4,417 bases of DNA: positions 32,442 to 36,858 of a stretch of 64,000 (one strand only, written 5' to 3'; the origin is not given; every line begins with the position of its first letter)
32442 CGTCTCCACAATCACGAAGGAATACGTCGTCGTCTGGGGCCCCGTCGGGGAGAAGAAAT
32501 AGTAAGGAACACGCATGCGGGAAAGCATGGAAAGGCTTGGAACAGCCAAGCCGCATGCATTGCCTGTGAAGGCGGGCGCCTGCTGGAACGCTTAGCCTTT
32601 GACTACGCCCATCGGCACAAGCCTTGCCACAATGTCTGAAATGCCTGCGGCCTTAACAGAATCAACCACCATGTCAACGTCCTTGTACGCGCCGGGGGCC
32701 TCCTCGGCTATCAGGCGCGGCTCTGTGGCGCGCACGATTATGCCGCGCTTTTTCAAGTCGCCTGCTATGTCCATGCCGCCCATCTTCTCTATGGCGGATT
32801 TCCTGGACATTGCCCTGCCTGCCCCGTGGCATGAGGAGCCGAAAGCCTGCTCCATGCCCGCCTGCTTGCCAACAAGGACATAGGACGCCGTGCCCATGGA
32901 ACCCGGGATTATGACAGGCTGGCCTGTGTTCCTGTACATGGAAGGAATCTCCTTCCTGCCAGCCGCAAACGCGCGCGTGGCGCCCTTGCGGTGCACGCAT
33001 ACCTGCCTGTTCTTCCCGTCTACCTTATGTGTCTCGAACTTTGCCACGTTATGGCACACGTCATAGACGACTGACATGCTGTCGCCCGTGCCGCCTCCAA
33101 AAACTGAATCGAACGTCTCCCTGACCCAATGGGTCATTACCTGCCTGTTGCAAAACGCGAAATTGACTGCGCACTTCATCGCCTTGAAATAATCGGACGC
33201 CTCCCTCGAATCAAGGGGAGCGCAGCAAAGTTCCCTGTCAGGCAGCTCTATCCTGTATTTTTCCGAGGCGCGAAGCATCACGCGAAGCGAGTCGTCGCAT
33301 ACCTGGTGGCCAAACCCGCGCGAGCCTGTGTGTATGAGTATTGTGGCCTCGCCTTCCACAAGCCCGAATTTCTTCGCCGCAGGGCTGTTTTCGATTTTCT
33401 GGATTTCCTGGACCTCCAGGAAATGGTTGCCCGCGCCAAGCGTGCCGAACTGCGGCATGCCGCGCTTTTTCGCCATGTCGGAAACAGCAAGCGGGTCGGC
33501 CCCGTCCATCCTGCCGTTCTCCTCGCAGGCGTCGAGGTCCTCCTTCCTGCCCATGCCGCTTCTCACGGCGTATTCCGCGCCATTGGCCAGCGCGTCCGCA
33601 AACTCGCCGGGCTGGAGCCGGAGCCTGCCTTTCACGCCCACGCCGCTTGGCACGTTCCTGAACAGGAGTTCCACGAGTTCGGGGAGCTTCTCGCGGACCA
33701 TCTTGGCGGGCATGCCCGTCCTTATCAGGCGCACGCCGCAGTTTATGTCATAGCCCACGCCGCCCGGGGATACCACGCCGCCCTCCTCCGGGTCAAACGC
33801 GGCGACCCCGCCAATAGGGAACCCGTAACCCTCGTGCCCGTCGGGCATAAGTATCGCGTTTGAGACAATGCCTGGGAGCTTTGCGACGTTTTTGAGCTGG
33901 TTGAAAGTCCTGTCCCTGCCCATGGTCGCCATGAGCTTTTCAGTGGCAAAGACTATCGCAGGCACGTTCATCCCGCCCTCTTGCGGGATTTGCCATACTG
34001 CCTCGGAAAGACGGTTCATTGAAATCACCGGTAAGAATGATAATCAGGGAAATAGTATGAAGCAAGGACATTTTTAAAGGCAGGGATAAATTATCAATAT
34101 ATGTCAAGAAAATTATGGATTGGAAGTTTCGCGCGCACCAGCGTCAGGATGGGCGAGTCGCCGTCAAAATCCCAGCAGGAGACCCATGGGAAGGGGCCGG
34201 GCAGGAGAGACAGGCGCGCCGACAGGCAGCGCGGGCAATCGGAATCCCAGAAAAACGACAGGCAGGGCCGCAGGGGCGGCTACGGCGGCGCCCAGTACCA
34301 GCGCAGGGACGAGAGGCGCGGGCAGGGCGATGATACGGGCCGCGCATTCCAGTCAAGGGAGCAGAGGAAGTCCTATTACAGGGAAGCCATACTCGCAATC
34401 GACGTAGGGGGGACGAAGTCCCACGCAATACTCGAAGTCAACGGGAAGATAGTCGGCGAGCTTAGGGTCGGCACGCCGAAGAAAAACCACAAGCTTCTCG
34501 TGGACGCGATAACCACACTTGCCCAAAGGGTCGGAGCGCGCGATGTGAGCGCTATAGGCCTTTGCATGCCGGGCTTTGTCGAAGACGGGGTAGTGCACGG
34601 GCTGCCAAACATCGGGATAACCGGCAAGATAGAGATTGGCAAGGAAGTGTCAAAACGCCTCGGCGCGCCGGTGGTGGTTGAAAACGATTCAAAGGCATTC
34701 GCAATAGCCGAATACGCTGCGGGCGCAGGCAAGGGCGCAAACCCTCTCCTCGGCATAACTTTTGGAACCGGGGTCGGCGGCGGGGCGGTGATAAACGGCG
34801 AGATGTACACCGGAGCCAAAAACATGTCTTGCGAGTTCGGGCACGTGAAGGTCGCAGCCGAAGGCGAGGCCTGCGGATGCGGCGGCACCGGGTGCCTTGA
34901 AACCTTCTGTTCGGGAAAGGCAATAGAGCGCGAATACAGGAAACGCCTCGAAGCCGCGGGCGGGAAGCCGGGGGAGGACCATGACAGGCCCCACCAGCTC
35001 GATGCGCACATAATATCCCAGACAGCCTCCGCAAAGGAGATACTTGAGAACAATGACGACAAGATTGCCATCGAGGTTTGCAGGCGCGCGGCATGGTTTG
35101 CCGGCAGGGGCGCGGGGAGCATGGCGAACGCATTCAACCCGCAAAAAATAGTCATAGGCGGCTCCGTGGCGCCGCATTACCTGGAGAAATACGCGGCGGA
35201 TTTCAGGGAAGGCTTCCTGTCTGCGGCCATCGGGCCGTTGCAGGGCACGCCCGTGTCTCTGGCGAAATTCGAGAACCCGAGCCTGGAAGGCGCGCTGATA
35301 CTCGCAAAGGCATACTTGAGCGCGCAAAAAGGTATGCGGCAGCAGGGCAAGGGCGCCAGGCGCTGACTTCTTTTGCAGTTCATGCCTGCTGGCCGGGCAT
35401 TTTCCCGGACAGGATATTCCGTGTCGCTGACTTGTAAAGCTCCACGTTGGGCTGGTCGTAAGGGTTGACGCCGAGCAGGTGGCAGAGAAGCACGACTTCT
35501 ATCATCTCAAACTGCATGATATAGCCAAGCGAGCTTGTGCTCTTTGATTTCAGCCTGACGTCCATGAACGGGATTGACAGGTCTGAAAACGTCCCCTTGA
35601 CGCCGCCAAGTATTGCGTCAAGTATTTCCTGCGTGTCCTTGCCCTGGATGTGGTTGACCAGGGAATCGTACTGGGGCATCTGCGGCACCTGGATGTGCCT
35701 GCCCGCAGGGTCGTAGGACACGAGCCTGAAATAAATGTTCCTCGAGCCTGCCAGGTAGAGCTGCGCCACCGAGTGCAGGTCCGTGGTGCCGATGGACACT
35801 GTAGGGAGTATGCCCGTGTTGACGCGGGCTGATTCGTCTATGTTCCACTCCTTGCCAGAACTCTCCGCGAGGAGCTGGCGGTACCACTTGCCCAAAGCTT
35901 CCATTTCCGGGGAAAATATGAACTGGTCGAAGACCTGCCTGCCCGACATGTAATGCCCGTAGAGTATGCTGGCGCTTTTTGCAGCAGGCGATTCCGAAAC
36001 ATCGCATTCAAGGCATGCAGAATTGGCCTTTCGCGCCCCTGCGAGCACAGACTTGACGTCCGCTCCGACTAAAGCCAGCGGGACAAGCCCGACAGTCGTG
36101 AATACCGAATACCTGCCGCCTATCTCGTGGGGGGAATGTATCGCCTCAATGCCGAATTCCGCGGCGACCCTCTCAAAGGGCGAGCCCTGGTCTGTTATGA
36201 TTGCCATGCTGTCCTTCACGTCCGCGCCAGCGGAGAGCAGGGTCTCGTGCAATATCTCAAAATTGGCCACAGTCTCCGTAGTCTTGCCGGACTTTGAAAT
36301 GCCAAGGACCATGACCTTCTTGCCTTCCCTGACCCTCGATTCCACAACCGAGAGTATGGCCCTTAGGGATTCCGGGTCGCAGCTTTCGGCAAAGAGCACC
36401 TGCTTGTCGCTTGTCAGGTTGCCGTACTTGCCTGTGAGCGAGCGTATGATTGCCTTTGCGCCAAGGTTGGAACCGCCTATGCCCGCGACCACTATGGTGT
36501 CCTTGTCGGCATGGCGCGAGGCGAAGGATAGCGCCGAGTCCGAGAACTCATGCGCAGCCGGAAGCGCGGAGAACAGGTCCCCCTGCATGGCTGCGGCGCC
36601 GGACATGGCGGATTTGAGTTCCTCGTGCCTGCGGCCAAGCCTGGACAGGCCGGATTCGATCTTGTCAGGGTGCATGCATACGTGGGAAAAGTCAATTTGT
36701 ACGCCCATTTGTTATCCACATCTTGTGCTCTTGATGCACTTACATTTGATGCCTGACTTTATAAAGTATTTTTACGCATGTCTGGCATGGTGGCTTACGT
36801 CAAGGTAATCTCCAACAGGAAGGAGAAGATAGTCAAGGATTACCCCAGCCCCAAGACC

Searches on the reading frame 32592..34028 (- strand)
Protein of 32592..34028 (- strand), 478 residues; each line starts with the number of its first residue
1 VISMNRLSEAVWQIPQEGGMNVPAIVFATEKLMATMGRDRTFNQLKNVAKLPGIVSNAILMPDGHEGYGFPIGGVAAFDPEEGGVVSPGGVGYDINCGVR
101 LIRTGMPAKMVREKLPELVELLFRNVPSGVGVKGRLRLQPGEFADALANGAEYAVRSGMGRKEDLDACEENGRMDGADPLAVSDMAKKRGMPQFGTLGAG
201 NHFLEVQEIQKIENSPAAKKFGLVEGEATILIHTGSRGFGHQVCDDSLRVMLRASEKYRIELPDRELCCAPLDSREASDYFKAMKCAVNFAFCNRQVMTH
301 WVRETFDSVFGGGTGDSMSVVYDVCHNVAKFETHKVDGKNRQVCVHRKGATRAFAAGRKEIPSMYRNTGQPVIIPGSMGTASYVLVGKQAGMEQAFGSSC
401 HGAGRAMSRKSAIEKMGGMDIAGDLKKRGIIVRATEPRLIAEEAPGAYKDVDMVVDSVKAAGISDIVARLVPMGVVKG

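Call 18: search_protein_families(library=pfam, proteins=[window:32592-34028:-], max_evalue=0.00001)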
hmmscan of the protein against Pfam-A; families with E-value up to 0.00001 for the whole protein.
window:32592-34028:- (478 aa): 1 family
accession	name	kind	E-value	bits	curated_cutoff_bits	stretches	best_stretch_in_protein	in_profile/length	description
PF01139.22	RtcB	-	7.2e-168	559.7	27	1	44-478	1-426/426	tRNA-splicing ligase RtcB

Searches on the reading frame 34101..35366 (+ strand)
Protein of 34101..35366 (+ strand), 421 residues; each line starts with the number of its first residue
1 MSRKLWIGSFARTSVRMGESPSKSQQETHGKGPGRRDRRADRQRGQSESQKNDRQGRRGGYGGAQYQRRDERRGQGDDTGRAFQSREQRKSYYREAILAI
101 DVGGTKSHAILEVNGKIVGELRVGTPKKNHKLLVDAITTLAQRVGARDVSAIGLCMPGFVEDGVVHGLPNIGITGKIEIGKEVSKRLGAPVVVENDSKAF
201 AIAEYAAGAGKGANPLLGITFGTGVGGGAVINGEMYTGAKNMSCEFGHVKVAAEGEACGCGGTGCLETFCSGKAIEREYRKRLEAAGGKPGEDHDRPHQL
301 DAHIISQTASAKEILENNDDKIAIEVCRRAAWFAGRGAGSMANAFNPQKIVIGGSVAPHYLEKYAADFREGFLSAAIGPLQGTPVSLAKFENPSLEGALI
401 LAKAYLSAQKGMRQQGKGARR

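Call 18: search_protein_families(library=pfam, proteins=[window:34101-35366:+], max_evalue=0.00001)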
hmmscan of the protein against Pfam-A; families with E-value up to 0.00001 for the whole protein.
window:34101-35366:+ (421 aa): 1 family
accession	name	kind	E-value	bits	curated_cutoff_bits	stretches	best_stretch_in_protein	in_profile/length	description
PF00480.26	ROK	-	2.1e-55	188.7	22.9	1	98-403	2-292/294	ROK family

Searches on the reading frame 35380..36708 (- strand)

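Call 18: search_protein_families(library=pfam, proteins=[window:35380-36708:-], max_evalue=0.00001)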
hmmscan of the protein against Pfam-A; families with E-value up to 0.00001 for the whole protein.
window:35380-36708:- (442 aa): 1 family
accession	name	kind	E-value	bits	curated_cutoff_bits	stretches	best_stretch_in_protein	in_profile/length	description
PF00342.24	PGI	-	2.2e-18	66.6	22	1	71-434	98-467/486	Phosphoglucose isomerase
